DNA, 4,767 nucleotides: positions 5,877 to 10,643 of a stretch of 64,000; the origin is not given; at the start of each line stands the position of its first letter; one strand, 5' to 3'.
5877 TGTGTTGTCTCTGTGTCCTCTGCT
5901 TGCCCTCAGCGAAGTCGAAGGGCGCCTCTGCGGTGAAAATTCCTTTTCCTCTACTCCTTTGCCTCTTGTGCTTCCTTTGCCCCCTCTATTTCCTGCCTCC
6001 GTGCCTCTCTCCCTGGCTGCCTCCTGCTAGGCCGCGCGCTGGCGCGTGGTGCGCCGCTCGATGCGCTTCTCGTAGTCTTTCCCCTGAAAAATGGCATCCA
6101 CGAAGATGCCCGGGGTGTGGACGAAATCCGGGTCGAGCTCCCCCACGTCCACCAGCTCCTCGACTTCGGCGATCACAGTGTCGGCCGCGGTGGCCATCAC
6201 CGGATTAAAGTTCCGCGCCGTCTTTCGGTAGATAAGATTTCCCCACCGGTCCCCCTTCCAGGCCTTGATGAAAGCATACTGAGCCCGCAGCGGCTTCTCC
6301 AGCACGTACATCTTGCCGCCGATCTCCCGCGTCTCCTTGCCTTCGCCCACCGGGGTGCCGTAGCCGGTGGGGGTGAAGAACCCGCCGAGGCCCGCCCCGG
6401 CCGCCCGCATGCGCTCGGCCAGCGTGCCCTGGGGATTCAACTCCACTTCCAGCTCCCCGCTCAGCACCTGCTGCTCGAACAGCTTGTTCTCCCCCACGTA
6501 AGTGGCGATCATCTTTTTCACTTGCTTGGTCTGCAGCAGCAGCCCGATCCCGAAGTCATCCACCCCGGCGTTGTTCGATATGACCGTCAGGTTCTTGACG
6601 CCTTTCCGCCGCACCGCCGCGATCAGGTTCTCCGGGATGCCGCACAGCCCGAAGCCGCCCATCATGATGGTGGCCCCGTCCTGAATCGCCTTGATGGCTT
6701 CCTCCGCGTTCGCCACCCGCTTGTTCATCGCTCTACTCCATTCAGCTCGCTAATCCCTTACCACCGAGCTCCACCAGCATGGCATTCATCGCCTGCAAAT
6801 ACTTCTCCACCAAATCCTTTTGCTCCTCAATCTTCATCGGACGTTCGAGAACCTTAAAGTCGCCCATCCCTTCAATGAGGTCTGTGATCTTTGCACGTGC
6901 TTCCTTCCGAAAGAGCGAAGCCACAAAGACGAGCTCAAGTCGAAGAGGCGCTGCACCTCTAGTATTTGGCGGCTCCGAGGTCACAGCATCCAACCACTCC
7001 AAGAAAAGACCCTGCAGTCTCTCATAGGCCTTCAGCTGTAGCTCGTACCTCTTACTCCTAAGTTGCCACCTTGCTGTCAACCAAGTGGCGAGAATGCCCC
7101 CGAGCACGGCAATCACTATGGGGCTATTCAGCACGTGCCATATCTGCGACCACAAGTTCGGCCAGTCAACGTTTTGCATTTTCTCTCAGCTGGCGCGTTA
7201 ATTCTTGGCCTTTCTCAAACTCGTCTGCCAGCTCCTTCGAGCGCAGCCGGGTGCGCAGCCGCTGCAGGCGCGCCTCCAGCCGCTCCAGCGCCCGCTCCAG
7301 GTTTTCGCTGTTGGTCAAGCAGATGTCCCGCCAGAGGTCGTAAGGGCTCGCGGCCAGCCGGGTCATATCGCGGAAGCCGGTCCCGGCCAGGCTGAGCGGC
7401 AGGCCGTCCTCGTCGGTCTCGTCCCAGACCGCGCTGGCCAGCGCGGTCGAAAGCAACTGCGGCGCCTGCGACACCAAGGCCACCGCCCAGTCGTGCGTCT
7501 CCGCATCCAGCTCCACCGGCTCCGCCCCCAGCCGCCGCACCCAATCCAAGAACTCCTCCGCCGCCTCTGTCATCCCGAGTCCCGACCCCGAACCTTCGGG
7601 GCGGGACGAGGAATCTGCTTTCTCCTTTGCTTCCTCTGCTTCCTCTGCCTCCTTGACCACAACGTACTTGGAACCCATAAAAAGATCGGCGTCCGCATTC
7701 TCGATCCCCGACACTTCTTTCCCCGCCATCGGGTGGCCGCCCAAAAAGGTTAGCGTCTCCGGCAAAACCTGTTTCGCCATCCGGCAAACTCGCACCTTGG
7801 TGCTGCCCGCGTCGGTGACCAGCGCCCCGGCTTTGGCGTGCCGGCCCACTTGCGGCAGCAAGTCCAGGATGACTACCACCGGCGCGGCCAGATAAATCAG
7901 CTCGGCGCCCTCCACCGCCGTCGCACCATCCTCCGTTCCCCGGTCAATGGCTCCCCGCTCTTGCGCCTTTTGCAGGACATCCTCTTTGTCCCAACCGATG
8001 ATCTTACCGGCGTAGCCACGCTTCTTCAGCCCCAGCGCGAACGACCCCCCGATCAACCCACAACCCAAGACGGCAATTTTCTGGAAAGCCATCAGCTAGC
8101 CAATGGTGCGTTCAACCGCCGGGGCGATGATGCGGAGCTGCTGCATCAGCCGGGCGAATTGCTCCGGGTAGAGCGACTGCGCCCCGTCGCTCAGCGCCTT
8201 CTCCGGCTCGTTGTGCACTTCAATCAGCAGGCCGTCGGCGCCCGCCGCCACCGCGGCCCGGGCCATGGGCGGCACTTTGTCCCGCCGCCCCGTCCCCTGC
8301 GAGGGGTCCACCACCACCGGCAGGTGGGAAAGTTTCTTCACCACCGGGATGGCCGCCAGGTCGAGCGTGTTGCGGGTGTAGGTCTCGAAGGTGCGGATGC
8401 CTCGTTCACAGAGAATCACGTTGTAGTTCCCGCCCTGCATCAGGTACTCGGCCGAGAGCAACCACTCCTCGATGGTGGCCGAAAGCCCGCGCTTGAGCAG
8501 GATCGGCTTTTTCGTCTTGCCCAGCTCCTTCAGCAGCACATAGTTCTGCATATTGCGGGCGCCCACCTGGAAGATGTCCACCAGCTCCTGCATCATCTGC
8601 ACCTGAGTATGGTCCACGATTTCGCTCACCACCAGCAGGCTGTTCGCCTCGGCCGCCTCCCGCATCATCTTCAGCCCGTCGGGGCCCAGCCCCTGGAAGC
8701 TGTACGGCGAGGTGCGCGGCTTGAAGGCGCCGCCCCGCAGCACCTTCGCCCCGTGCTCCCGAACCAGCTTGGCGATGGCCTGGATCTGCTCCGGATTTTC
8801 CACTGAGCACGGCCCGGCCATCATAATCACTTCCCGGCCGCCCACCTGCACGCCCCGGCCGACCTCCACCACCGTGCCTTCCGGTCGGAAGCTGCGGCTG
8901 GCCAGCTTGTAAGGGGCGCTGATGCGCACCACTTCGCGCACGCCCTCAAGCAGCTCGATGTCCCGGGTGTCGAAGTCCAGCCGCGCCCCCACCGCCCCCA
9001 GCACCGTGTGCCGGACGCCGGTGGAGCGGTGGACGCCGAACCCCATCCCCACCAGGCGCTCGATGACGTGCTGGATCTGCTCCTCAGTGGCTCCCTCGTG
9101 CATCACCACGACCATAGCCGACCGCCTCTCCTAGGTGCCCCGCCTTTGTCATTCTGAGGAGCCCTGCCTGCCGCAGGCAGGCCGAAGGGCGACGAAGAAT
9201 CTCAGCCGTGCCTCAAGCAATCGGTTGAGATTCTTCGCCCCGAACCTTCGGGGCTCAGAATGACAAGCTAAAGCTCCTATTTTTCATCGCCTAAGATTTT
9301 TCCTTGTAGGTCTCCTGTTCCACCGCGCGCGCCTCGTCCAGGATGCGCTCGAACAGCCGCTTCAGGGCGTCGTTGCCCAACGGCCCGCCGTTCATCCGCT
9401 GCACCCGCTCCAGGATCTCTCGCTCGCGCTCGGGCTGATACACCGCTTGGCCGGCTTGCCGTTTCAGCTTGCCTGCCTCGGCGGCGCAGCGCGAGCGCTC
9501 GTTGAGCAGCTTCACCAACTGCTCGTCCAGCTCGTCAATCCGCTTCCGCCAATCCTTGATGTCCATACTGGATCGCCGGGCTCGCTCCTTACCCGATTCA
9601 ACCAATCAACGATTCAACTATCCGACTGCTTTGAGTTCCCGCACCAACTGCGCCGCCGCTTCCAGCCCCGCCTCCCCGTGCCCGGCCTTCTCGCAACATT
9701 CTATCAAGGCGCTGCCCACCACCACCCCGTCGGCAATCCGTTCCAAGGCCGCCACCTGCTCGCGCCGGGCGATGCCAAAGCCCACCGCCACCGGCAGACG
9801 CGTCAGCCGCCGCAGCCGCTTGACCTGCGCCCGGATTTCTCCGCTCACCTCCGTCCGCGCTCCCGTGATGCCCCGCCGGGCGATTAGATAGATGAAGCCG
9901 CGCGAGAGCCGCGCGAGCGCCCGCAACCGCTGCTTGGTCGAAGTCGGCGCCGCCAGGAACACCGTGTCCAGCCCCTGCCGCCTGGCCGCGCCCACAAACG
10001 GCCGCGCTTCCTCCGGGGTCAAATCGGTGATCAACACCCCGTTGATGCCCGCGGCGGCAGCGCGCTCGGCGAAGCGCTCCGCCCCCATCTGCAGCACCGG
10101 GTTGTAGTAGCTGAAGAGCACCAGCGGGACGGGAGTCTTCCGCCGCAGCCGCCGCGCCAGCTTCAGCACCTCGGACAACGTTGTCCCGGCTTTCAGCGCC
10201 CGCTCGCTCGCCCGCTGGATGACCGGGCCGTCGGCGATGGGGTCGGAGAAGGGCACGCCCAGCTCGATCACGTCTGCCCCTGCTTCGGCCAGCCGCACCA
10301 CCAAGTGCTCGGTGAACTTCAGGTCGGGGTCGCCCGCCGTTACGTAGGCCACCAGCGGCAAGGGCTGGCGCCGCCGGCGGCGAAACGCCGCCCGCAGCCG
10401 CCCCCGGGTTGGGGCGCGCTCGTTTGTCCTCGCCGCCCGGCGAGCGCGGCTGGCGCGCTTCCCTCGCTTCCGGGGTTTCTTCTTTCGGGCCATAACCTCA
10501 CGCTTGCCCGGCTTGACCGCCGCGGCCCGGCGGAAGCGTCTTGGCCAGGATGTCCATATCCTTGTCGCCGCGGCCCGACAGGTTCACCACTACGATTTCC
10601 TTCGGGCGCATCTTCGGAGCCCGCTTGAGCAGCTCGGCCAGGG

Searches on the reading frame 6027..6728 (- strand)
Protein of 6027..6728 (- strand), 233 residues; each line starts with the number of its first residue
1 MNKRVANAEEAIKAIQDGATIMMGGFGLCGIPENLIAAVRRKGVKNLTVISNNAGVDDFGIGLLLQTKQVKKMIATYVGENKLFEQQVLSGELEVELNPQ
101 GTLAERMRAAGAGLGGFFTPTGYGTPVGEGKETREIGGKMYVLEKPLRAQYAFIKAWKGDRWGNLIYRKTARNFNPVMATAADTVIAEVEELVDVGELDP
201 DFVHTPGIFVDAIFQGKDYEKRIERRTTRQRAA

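Call 25: search_protein_families(library=pfam, proteins=[window:6027-6728:-], max_evalue=0.001)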
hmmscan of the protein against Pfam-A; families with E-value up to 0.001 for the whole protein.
window:6027-6728:- (233 aa): 1 family
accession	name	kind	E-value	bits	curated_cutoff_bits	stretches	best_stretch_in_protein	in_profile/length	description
PF01144.29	CoA_trans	-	7.6e-80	267.8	23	1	6-215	2-216/217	Coenzyme A transferase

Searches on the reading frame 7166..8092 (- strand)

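Call 24: search_protein_families(library=pfam, proteins=[window:7166-8092:-], max_evalue=0.001)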
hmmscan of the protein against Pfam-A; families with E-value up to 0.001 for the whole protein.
window:7166-8092:- (308 aa): 4 families
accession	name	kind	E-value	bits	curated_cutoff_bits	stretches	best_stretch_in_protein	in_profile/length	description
PF02153.23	PDH_N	-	4.2e-28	98.2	26.5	1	18-155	1-137/154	Prephenate dehydrogenase, nucleotide-binding domain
PF20463.3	PDH_C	-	1.3e-18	67.6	22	1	196-288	1-93/102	Prephenate dehydrogenase, dimerization domain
PF03807.23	F420_oxidored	-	1.9e-07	32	21.6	1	5-95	1-91/94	NADP oxidoreductase coenzyme F420-dependent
PF03446.21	NAD_binding_2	-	0.00094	19.7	21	0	5-149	1-145/161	NAD binding domain of 6-phosphogluconate dehydrogenase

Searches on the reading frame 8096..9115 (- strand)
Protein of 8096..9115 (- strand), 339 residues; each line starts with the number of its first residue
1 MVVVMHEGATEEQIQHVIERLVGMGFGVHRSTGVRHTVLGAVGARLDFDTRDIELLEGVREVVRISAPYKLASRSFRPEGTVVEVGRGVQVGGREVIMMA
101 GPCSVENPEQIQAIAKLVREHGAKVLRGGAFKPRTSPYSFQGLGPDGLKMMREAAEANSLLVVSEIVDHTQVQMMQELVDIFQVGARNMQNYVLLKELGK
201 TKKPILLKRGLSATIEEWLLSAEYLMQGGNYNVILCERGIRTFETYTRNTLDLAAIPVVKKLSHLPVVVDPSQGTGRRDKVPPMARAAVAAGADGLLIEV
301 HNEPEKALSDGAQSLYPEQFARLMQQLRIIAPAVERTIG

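Call 24: search_protein_families(library=pfam, proteins=[window:8096-9115:-], max_evalue=0.001)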
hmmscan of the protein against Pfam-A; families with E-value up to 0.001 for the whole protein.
window:8096-9115:- (339 aa): 3 families
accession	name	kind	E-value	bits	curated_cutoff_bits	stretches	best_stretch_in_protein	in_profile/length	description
PF00793.26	DAHP_synth_1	-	1e-78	264.4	25.5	1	89-328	10-265/270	DAHP synthetase I family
PF18152.6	DAHP_snth_FXD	-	3.5e-21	75.2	27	1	1-66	1-66/67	DAHP synthase ferredoxin-like domain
PF03102.20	NeuB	-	5.1e-11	42.9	22.1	1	144-334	54-236/241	NeuB family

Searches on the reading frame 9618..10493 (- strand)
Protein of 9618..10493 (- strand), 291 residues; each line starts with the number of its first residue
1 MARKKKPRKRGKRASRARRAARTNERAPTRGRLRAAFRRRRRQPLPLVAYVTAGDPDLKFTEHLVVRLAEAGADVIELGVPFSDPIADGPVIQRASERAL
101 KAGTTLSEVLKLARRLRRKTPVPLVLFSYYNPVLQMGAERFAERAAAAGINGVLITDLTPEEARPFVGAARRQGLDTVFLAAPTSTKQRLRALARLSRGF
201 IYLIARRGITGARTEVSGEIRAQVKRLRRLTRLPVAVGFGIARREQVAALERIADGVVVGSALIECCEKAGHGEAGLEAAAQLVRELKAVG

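Call 24: search_protein_families(library=pfam, proteins=[window:9618-10493:-], max_evalue=0.001)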
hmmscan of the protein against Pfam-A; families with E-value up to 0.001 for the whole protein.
window:9618-10493:- (291 aa): 2 families
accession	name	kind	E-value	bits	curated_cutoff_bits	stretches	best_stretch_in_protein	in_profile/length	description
PF00290.26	Trp_syntA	-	1.1e-86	290.5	27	1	46-288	11-255/259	Tryptophan synthase alpha chain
PF01884.23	PcrB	-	0.00039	20.4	23.9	0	211-267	163-215/226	PcrB family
